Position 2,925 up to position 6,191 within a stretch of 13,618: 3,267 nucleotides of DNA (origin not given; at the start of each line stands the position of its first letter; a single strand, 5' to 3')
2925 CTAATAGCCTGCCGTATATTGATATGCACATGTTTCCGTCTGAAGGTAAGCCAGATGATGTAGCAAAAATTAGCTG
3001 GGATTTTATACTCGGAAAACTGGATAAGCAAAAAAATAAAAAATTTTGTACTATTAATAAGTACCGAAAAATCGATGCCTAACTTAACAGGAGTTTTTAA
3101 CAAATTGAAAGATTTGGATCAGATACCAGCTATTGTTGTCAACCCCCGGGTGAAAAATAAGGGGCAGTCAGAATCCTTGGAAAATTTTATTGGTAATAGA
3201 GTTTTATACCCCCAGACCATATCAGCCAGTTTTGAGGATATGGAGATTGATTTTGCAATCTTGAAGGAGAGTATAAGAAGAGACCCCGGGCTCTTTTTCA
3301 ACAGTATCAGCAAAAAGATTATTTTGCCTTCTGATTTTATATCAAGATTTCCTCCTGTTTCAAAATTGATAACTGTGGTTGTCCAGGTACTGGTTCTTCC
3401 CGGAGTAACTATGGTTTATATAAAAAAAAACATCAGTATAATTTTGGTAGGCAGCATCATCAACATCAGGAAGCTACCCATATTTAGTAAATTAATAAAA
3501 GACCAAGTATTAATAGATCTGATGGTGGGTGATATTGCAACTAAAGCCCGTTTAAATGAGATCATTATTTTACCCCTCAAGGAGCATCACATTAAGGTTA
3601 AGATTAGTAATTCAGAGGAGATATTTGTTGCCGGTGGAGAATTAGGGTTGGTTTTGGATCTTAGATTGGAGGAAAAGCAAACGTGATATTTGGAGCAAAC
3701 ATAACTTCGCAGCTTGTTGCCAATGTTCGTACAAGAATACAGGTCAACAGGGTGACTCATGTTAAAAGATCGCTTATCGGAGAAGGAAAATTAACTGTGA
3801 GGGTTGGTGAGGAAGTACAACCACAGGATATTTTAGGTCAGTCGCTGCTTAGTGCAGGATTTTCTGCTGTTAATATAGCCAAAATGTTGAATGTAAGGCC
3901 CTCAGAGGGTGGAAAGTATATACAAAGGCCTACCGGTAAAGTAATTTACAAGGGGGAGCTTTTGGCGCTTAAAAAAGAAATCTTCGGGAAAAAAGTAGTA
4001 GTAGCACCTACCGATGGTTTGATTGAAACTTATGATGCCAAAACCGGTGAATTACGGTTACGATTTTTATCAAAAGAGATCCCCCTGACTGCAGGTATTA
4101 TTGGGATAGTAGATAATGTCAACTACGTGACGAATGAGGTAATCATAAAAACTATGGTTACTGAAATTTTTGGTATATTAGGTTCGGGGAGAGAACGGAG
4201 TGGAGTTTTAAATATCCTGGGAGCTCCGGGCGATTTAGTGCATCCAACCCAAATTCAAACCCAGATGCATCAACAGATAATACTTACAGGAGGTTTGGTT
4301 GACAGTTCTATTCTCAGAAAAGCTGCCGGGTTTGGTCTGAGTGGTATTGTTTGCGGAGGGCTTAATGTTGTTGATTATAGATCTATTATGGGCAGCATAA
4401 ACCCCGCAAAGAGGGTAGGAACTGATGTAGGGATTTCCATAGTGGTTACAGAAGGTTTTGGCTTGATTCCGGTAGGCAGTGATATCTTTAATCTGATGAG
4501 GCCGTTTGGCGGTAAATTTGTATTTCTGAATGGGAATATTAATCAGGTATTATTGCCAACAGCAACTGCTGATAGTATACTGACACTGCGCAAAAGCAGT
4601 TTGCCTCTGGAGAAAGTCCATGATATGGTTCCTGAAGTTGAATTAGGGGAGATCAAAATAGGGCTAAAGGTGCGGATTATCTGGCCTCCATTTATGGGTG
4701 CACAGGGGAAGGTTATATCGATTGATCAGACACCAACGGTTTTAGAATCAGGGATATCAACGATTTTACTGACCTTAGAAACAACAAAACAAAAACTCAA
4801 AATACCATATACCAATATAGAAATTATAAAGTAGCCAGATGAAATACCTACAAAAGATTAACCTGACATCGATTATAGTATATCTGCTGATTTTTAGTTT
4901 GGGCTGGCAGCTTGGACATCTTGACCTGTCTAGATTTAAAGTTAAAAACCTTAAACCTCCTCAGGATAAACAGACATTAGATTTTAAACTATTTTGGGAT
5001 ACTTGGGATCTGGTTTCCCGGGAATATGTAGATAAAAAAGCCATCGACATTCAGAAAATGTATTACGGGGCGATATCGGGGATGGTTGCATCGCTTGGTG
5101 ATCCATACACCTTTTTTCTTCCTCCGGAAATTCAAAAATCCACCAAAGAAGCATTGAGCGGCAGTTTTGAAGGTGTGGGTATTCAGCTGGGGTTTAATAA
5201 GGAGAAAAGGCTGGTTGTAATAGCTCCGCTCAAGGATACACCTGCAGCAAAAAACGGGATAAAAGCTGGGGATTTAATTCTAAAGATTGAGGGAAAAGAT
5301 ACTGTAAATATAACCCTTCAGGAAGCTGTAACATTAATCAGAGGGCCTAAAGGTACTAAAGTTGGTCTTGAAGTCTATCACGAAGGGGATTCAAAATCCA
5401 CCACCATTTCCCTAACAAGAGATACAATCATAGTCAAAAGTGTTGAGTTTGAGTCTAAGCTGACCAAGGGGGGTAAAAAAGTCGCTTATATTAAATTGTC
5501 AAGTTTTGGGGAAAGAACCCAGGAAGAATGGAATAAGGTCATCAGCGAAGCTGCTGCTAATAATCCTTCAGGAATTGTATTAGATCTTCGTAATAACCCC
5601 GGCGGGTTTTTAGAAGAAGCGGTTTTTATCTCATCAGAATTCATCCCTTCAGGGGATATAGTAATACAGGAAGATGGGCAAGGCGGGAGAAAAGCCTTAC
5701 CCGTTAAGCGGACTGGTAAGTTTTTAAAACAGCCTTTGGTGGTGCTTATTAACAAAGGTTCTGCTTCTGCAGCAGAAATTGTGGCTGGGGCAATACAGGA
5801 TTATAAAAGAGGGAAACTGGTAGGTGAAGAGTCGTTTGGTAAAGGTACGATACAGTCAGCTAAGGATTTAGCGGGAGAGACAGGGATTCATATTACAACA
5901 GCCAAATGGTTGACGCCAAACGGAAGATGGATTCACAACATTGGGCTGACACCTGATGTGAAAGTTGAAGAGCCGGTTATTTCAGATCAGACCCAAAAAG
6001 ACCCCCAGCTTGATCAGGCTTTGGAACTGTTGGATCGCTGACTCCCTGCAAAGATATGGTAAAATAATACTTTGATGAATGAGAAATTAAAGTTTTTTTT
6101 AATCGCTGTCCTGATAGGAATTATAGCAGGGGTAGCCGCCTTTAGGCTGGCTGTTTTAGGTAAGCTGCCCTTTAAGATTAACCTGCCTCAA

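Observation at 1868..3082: Cyanophycin-synthetase-like stand-alone ATP-grasp ligase hard-wired to the S6-SSB-S18 operon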

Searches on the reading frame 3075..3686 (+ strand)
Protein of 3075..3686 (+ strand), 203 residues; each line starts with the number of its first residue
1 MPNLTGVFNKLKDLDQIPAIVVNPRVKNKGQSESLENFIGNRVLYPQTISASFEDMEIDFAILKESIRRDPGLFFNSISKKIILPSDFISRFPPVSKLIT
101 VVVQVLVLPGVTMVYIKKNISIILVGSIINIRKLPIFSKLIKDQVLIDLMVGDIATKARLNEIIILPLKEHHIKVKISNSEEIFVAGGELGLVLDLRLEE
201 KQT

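Call 3: search_protein_families(library=pfam, proteins=[window:3075-3686:+], max_evalue=0.01)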
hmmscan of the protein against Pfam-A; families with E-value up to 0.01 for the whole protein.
window:3075-3686:+ (203 aa): 0 families

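Call 4: search_protein_families(library=ncbifam, proteins=[window:3075-3686:+], max_evalue=0.01)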
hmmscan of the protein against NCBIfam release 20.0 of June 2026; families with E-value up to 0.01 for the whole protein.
window:3075-3686:+ (203 aa): 0 families

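Call 34: search_protein_families(library=pfam, proteins=[window:3075-3686:+], max_evalue=5)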
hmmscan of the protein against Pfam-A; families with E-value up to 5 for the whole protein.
window:3075-3686:+ (203 aa): 0 families

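Call 80: search_protein_families(library=padloc, proteins=[window:3075-3686:+], max_evalue=0.001)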
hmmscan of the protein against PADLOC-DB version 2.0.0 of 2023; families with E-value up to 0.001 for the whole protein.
window:3075-3686:+ (203 aa): 0 families

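Call 81: search_protein_families(library=phrogs, proteins=[window:3075-3686:+], max_evalue=0.001)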
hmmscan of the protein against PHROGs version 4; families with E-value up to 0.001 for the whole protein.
window:3075-3686:+ (203 aa): 0 families

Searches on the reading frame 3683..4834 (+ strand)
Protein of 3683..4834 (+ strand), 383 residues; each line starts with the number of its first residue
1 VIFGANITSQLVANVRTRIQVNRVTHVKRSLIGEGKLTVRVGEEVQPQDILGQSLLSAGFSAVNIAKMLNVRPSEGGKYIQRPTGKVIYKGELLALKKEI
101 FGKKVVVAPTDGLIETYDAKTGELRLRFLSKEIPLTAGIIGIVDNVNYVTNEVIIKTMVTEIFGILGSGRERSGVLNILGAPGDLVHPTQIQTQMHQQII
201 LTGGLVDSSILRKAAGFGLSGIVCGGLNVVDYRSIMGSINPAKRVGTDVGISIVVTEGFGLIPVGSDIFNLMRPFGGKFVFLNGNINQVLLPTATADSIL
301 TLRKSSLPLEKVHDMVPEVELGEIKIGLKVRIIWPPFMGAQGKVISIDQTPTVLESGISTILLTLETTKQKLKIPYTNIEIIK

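Call 3: search_protein_families(library=pfam, proteins=[window:3683-4834:+], max_evalue=0.01)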
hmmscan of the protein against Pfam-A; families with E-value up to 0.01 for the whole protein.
window:3683-4834:+ (383 aa): 0 families

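Call 4: search_protein_families(library=ncbifam, proteins=[window:3683-4834:+], max_evalue=0.01)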
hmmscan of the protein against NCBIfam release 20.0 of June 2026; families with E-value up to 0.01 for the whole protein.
window:3683-4834:+ (383 aa): 0 families

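Call 34: search_protein_families(library=pfam, proteins=[window:3683-4834:+], max_evalue=5)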
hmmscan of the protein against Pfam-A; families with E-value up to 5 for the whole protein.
window:3683-4834:+ (383 aa): 1 family
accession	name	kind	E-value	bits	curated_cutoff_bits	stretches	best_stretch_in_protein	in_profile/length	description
PF00467.35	KOW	-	0.054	13.8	22.3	1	336-353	11-29/32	KOW motif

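Call 72: find_homologous_proteins(query=window:3683-4834:+, max_evalue=0.001)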
Query window:3683-4834:+ (383 aa): 353 proteins with E <= 0.001 among 7560 candidates; the best 120 are listed.
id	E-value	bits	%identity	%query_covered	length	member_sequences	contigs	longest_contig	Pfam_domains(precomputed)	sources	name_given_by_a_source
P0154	2.9e-240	815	100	100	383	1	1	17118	-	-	-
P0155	4.1e-197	673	80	100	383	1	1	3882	-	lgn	-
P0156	4.6e-161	554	66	98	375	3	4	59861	-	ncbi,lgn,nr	ncbi:hypothetical protein HYW46_00175 [Candidatus Daviesbacteria bacterium]|nr:hypothetical protein 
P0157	2.5e-155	535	64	98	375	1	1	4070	-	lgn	-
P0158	1.1e-141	491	58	97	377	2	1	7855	-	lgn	-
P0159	7.0e-139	481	58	97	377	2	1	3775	-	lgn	-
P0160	3.1e-138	479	57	99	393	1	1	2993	-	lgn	-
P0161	3.0e-136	473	57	97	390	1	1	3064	-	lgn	-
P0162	9.7e-135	468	56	97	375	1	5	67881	-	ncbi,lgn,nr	ncbi:hypothetical protein HYS93_02145 [Candidatus Daviesbacteria bacterium]|nr:hypothetical protein 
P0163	7.0e-134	465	56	97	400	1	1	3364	-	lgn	-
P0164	8.1e-134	465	56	97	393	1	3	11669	-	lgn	-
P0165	9.1e-134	464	56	98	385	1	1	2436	-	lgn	-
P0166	6.3e-133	462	54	97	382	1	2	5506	-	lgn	-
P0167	5.5e-132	459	52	98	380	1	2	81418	-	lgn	-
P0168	1.2e-131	457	56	98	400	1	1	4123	-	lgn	-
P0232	5.8e-111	389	49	97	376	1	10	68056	-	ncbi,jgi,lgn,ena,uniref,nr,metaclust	ncbi:MAG: hypothetical protein US86_C0013G0008 [Candidatus Daviesbacteria bacterium GW2011_GWA2_38_2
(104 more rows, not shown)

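Call 73: find_encoding_contigs(protein=P0232, flank=8000, max_places=6)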
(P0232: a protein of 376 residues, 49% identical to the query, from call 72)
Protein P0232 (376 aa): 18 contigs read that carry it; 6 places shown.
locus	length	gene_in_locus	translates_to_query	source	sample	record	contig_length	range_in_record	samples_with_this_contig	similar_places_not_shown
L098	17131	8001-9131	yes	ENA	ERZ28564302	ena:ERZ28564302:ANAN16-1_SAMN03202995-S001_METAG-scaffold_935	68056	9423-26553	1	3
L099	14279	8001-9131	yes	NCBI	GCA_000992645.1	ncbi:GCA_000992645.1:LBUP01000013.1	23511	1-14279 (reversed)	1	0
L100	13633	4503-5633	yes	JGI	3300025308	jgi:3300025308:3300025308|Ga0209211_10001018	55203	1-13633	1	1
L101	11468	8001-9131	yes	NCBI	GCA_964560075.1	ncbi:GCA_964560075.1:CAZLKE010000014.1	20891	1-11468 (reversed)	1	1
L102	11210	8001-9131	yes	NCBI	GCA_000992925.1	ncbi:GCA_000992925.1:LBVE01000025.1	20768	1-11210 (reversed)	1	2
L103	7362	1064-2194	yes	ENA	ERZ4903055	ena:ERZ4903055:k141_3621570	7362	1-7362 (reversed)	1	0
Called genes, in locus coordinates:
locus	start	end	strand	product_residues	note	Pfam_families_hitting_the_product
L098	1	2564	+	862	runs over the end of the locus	PF00690:Cation_ATPase_N, PF00122:E1-E2_ATPase, PF00702:Hydrolase, PF13246:Cation_ATPase, PF00689:Cation_ATPase_C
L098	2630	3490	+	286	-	-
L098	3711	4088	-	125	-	-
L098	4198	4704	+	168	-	PF01936:NYN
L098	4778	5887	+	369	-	PF01926:MMR_HSR1, PF02421:FeoB_N (weak), PF06071:YchF-GTPase_C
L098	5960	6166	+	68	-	-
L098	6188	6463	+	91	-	PF01250:Ribosomal_S6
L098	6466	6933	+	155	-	PF00436:SSB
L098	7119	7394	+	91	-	PF01084:Ribosomal_S18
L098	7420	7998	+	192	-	-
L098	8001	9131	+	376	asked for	-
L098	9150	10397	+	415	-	PF22694:CtpB_N-like, PF00595:PDZ, PF13180:PDZ_2, PF17820:PDZ_6, PF03572:Peptidase_S41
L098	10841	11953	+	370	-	PF00089:Trypsin, PF13365:Trypsin_2, PF00595:PDZ, PF13180:PDZ_2, PF14685:PDZ_Tricorn (weak), PF17820:PDZ_6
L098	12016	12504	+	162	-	PF11387:DUF2795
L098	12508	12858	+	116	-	PF01258:zf-dskA_traR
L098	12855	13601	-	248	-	PF01596:Methyltransf_3, PF05175:MTS, PF10294:Methyltransf_16 (weak), PF06325:PrmA, PF12847:Methyltransf_18 (weak), PF09445:Methyltransf_15 (weak), PF13847:Methyltransf_31, PF13649:Methyltransf_25, +2 more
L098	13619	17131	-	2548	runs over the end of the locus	PF24681:Kelch_KLHDC2_KLHL20_DRC7, PF13415:Beta-prop_FBX42, PF24681:Kelch_KLHDC2_KLHL20_DRC7, PF24981:Beta-prop_ATRN-LZTR1, PF24681:Kelch_KLHDC2_KLHL20_DRC7, PF24981:Beta-prop_ATRN-LZTR1, PF24681:Kelch_KLHDC2_KLHL20_DRC7, PF24681:Kelch_KLHDC2_KLHL20_DRC7, +16 more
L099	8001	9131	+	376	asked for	-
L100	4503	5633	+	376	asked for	-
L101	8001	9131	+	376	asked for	-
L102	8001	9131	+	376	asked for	-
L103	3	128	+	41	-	?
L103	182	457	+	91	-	PF01084:Ribosomal_S18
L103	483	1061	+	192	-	-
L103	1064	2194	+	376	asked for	-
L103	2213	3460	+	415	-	PF22694:CtpB_N-like, PF00595:PDZ, PF13180:PDZ_2, PF17820:PDZ_6, PF03572:Peptidase_S41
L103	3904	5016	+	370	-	PF00089:Trypsin, PF13365:Trypsin_2, PF00595:PDZ, PF13180:PDZ_2, PF14685:PDZ_Tricorn (weak), PF17820:PDZ_6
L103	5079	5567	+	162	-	PF11387:DUF2795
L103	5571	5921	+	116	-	PF01258:zf-dskA_traR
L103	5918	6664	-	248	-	PF01596:Methyltransf_3, PF05175:MTS, PF10294:Methyltransf_16 (weak), PF06325:PrmA, PF12847:Methyltransf_18 (weak), PF09445:Methyltransf_15 (weak), PF13847:Methyltransf_31, PF13649:Methyltransf_25, +2 more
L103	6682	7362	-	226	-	?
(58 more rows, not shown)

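Call 80: search_protein_families(library=padloc, proteins=[window:3683-4834:+], max_evalue=0.001)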
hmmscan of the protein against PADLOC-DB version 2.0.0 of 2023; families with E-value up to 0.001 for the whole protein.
window:3683-4834:+ (383 aa): 0 families

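Call 81: search_protein_families(library=phrogs, proteins=[window:3683-4834:+], max_evalue=0.001)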
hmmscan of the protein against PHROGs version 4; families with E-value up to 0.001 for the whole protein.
window:3683-4834:+ (383 aa): 0 families

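Call 84: predict_structure(alignment_id=A3)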
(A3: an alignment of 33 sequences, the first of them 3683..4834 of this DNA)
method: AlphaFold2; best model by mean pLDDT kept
length: 383 residues; sequences in the alignment: 33
mean_pLDDT: 88.0   pTM: 0.76
mean pLDDT of the five models: 88.0, 87.8, 85.7, 85.6, 81.8
residues with pLDDT >= 90: 216; 70-90: 140; 50-70: 21; < 50: 6
segments of 3 or more residues with pLDDT < 50: 1-6
pLDDT, mean of each block of 10 residues (from residue 1): 49 90 91 90 94 83 90 92 91 90 87 92 90 90 94 94 90 93 87 92 88 90 92 81 67 91 90 94 91 88 83 64 93 89 93 90 93 94 88
secondary structure, 60 per line:
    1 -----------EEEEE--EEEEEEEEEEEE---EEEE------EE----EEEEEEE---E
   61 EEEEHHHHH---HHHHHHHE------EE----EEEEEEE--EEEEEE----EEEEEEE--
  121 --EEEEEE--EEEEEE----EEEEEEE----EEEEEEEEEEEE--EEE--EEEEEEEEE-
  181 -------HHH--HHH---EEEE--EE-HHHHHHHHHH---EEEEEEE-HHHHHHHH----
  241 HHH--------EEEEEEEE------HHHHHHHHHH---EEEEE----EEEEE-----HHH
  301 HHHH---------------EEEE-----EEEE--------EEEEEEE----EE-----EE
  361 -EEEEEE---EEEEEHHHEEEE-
elements in order: E12-16 E19-30 E34-37 E50-56 E60-64 H65-69 H73-79 E93-99 E102-107 E112-118 E123-128 E131-136 E141-147 E152-163 E166-168 E171-179 E199-202 H208-217 E221-227 H229-236 E252-259 H266-275 E279-283 E288-292 H298-304 E320-323 E329-332 E341-347 E362-367 E371-375 E379-382

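Call 86: fold_search(model_id=the predicted structure, library=pdb)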
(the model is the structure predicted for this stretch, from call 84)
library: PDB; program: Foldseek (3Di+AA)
matches with E <= 10: 1109; with E <= 0.001: 2
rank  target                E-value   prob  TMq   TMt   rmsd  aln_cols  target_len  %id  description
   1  2xhc                  2.1e-04  0.41  0.12  0.13  24.5       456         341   13  Crystal Structure of Thermotoga maritima N-utilization Substance G (NusG) (released 2011-06-29)
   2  8g4y_A                7.0e-04  0.96  0.17  0.33  12.0       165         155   10  Structure of ZNRF3 ECD bound to peptide MK1-3.6.10 (released 2023-12-20)
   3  4c85_A                2.5e-03  0.94  0.18  0.37  10.0       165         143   10  zebrafish ZNRF3 ectodomain crystal form II (released 2013-11-20)
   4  4c8a_A                2.6e-03  0.97  0.18  0.39   9.6       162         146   10  mouse ZNRF3 ectodomain crystal form II (released 2013-11-20)
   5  4c8t_A                2.8e-03  0.82  0.15  0.33  11.6       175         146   11  Xenopus ZNRF3 ectodomain crystal form I (released 2013-11-20)
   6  4zn3_A                3.5e-03  0.99  0.12  0.31  10.4       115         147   22  Crystal Structure of MjSpt4:Spt5 complex conformation B (released 2016-03-16)
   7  4cdk_C                4.1e-03  0.93  0.19  0.37  10.7       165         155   11  Structure of ZNRF3-RSPO1 (released 2014-01-08)
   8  4c8c_A                4.1e-03  0.75  0.16  0.31   9.6       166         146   11  mouse ZNRF3 ectodomain crystal form III (released 2013-11-20)
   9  4cdk_B                4.1e-03  0.60  0.15  0.28  12.2       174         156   11  Structure of ZNRF3-RSPO1 (released 2014-01-08)
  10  4cdk_D                4.3e-03  0.63  0.15  0.29  10.9       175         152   11  Structure of ZNRF3-RSPO1 (released 2014-01-08)
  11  8xfs_E                4.6e-03  0.77  0.16  0.29  13.3       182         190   10  LGR4-RSPO2-ZNRF3 RING domain (1:2:2) (released 2024-12-04)
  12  4c8a_C                4.6e-03  0.51  0.14  0.26  11.0       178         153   11  mouse ZNRF3 ectodomain crystal form II (released 2013-11-20)
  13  8y69_C                5.1e-03  0.89  0.18  0.32   8.1       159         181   11  LGR4-RSPO2-ZNRF3 (2:2:2) (released 2024-12-04)
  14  4c84_A                5.1e-03  0.82  0.16  0.35  11.4       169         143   11  zebrafish ZNRF3 ectodomain crystal form I (released 2013-11-20)
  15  4kku_B                5.4e-03  0.16  0.09  0.13  19.1       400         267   10  Structure of BesA (Selenomethinone derivative - P212121) (released 2013-07-10)
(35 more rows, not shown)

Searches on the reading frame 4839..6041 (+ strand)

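Call 3: search_protein_families(library=pfam, proteins=[window:4839-6041:+], max_evalue=0.01)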
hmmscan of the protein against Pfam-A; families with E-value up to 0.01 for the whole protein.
window:4839-6041:+ (400 aa): 5 families
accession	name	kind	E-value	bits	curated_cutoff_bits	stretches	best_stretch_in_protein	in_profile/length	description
PF03572.23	Peptidase_S41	-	2.2e-52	177.4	24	1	214-376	1-165/165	Peptidase family S41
PF00595.29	PDZ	-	3.3e-12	47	23.2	1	111-179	10-80/81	PDZ domain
PF13180.12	PDZ_2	-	5.5e-10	39.8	27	1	120-192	9-80/80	PDZ domain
PF17820.7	PDZ_6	-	8.7e-10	38.6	27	1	127-179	2-52/54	PDZ domain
PF22694.1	CtpB_N-like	-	4e-08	34.1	27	1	38-94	27-81/85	Activating protease CtpB N-terminal domain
